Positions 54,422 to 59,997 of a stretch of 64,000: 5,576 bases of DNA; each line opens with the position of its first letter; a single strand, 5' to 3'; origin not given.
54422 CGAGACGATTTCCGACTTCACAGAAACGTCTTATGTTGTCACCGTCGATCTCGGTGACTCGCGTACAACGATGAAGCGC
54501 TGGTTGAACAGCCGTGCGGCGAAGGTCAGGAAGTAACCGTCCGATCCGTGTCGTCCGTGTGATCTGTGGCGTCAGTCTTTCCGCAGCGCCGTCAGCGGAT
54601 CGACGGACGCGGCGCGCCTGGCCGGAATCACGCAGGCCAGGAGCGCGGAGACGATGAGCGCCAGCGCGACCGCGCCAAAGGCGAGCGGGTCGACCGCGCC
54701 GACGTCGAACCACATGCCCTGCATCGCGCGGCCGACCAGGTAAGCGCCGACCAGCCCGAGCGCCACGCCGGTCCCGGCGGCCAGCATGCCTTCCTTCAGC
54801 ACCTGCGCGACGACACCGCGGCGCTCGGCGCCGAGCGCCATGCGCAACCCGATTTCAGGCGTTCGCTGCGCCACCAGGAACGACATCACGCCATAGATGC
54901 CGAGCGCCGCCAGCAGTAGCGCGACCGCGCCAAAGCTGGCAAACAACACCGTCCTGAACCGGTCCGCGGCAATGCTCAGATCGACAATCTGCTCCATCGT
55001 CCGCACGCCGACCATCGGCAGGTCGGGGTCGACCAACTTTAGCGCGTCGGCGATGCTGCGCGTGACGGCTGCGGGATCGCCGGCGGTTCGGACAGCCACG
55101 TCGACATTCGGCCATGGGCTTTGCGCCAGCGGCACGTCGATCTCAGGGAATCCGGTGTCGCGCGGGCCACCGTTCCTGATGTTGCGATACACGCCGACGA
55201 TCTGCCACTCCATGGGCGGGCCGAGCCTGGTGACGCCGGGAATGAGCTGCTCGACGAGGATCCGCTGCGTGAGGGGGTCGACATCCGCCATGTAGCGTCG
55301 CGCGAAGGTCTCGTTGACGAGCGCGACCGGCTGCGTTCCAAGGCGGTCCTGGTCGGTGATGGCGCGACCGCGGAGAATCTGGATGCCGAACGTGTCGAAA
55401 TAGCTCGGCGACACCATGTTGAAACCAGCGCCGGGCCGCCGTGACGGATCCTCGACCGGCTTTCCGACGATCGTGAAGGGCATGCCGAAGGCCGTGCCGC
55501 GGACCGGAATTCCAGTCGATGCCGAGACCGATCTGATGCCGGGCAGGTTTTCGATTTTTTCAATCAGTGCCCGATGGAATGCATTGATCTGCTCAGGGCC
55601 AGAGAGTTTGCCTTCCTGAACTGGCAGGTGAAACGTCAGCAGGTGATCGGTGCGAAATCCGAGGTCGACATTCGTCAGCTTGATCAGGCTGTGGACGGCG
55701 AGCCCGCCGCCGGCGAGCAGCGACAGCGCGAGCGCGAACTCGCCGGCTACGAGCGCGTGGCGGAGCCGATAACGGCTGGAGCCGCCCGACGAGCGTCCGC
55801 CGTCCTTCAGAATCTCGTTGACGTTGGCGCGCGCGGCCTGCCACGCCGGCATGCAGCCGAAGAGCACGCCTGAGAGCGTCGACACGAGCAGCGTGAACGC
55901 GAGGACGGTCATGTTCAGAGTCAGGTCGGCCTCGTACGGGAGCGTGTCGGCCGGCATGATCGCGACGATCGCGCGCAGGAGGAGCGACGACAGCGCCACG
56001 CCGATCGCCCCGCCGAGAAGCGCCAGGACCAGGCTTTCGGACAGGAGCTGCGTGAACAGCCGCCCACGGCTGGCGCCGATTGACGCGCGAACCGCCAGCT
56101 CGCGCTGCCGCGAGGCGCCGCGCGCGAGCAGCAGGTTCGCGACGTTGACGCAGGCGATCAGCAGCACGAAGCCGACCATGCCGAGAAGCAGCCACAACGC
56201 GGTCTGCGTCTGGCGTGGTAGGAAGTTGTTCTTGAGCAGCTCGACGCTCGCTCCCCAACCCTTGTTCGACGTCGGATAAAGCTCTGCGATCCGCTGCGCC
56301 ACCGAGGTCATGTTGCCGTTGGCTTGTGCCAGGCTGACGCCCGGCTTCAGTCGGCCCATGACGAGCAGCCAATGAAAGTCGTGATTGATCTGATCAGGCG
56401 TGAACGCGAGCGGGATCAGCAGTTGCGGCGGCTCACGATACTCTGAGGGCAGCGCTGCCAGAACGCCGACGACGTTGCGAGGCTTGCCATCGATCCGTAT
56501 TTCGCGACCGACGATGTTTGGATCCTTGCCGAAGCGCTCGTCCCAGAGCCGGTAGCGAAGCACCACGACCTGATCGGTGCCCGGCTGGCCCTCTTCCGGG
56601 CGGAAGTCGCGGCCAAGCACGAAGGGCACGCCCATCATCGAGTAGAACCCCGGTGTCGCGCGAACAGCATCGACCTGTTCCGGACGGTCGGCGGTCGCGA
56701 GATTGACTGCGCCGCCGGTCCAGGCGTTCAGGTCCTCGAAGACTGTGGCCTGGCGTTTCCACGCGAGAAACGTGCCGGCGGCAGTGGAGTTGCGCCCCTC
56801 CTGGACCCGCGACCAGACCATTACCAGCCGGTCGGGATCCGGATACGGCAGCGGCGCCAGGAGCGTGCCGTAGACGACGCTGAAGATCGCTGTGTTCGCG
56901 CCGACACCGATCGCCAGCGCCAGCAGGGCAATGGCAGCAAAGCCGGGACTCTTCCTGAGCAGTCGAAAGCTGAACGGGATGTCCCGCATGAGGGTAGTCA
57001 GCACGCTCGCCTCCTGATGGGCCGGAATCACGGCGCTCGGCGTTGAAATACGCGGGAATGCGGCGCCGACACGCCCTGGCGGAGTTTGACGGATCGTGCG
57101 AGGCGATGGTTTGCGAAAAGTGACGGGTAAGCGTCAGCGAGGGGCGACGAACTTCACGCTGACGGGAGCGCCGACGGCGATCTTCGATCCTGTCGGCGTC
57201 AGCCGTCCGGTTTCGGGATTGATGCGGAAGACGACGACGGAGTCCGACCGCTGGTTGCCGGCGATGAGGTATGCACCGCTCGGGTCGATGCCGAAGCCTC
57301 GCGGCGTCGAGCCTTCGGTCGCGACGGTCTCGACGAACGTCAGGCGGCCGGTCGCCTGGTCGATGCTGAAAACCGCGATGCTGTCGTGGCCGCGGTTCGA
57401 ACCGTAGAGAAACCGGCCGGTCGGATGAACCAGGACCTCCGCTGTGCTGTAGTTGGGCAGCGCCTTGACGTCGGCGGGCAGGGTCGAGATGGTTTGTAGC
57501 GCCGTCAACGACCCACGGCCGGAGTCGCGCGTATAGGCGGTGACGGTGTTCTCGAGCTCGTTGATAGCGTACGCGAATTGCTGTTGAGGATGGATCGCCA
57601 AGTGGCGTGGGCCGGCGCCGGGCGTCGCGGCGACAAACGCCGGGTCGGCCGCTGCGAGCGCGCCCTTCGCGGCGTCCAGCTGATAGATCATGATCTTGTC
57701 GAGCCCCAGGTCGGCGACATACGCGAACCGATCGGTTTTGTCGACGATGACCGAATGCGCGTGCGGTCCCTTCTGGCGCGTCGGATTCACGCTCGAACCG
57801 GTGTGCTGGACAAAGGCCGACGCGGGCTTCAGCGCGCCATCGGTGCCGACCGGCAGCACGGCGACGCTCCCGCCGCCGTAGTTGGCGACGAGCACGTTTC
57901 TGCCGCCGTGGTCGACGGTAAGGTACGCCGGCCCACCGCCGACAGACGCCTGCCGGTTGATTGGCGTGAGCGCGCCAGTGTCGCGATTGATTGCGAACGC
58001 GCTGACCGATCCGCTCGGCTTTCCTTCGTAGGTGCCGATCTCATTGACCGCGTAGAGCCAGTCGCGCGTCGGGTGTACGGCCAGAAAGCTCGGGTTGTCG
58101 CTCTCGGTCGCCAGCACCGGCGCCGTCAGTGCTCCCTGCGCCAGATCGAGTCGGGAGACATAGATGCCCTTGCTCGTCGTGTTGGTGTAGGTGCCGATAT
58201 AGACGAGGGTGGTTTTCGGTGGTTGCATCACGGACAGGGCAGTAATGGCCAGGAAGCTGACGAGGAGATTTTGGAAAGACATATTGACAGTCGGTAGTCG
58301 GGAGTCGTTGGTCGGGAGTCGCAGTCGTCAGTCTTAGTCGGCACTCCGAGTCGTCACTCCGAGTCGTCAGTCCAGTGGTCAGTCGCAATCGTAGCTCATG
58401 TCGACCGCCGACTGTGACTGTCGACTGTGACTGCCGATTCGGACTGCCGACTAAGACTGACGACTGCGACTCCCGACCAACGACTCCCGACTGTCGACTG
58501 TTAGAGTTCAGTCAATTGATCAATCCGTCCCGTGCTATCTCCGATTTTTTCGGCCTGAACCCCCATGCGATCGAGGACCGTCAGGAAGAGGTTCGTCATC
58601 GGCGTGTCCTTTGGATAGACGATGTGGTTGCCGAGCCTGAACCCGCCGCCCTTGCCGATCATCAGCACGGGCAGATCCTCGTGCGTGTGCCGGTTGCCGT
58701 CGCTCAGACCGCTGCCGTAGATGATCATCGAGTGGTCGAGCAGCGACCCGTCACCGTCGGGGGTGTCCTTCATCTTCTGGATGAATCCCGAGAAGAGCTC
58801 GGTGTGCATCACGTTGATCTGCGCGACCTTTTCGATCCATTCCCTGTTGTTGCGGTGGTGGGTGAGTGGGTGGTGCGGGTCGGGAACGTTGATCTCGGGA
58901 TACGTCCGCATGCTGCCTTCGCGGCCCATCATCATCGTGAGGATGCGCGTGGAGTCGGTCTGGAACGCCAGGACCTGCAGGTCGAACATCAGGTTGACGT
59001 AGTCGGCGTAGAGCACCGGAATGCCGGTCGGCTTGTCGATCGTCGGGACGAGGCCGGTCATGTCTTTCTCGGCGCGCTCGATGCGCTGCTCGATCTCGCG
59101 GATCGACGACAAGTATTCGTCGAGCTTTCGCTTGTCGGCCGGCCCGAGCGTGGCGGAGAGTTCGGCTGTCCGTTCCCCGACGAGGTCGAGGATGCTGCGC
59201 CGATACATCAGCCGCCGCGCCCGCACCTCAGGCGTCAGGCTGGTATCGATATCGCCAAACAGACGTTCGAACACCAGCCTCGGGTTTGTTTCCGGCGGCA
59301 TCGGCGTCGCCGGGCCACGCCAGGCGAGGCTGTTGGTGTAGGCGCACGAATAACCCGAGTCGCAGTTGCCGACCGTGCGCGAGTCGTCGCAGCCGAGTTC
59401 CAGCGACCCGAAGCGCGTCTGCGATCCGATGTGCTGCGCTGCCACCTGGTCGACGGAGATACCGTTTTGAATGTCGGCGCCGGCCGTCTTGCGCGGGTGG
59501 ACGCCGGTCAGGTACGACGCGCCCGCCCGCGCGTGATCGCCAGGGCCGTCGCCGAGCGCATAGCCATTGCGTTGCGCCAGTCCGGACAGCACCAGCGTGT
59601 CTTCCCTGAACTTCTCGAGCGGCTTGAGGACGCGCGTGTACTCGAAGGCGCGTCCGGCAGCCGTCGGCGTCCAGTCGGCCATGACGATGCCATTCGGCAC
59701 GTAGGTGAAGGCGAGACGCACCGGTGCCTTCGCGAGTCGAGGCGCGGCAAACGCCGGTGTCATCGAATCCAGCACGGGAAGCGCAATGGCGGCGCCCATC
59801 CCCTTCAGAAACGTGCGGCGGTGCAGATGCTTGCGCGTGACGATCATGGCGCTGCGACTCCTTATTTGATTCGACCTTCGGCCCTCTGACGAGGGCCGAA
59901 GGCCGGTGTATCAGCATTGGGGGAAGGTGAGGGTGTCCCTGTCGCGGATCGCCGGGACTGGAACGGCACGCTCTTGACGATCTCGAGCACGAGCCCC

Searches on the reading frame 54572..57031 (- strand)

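Call 28: search_protein_families(library=pfam, proteins=[window:54572-57031:-], max_evalue=0.01)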
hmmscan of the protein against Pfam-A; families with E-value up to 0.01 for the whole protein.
window:54572-57031:- (819 aa): 2 families
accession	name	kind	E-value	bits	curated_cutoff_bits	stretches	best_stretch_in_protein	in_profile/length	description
PF12704.14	MacB_PCD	-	9.8e-37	127.7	27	2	33-242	2-205/207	MacB-like periplasmic core domain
PF02687.27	FtsX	-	3.6e-29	101.7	25.5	2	699-811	2-119/120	FtsX-like permease C-terminal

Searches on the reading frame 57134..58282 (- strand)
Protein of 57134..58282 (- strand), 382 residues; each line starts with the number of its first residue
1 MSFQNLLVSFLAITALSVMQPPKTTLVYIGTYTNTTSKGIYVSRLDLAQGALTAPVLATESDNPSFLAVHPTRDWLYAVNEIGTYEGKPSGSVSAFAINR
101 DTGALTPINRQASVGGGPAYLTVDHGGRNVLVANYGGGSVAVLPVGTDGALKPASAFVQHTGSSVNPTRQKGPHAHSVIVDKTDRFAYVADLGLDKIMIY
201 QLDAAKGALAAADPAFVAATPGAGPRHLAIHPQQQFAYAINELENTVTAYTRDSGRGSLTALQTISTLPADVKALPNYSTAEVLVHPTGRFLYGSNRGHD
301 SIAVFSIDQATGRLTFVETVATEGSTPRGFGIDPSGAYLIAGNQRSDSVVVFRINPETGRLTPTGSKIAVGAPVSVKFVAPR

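Call 28: search_protein_families(library=pfam, proteins=[window:57134-58282:-], max_evalue=0.01)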
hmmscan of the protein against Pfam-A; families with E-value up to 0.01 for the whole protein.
window:57134-58282:- (382 aa): 2 families
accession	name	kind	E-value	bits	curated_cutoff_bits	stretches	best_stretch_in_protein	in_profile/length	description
PF10282.15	Lactonase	-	3.2e-121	405.2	21.7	1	27-378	2-344/344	Lactonase, 7-bladed beta-propeller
PF08450.18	SGL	-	0.00029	20.9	26.3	0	287-361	143-216/246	SMP-30/Gluconolactonase/LRE-like region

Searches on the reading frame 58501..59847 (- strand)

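Call 28: search_protein_families(library=pfam, proteins=[window:58501-59847:-], max_evalue=0.01)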
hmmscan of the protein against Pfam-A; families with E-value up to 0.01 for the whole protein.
window:58501-59847:- (448 aa): 2 families
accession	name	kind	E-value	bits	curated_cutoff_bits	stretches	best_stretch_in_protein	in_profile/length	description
PF07586.16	HXXSHH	-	1.5e-102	343.7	30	1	44-352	1-306/307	Protein of unknown function (DUF1552)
PF10518.14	TAT_signal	-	0.00073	19.8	22.7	1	8-26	2-20/21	TAT (twin-arginine translocation) pathway signal sequence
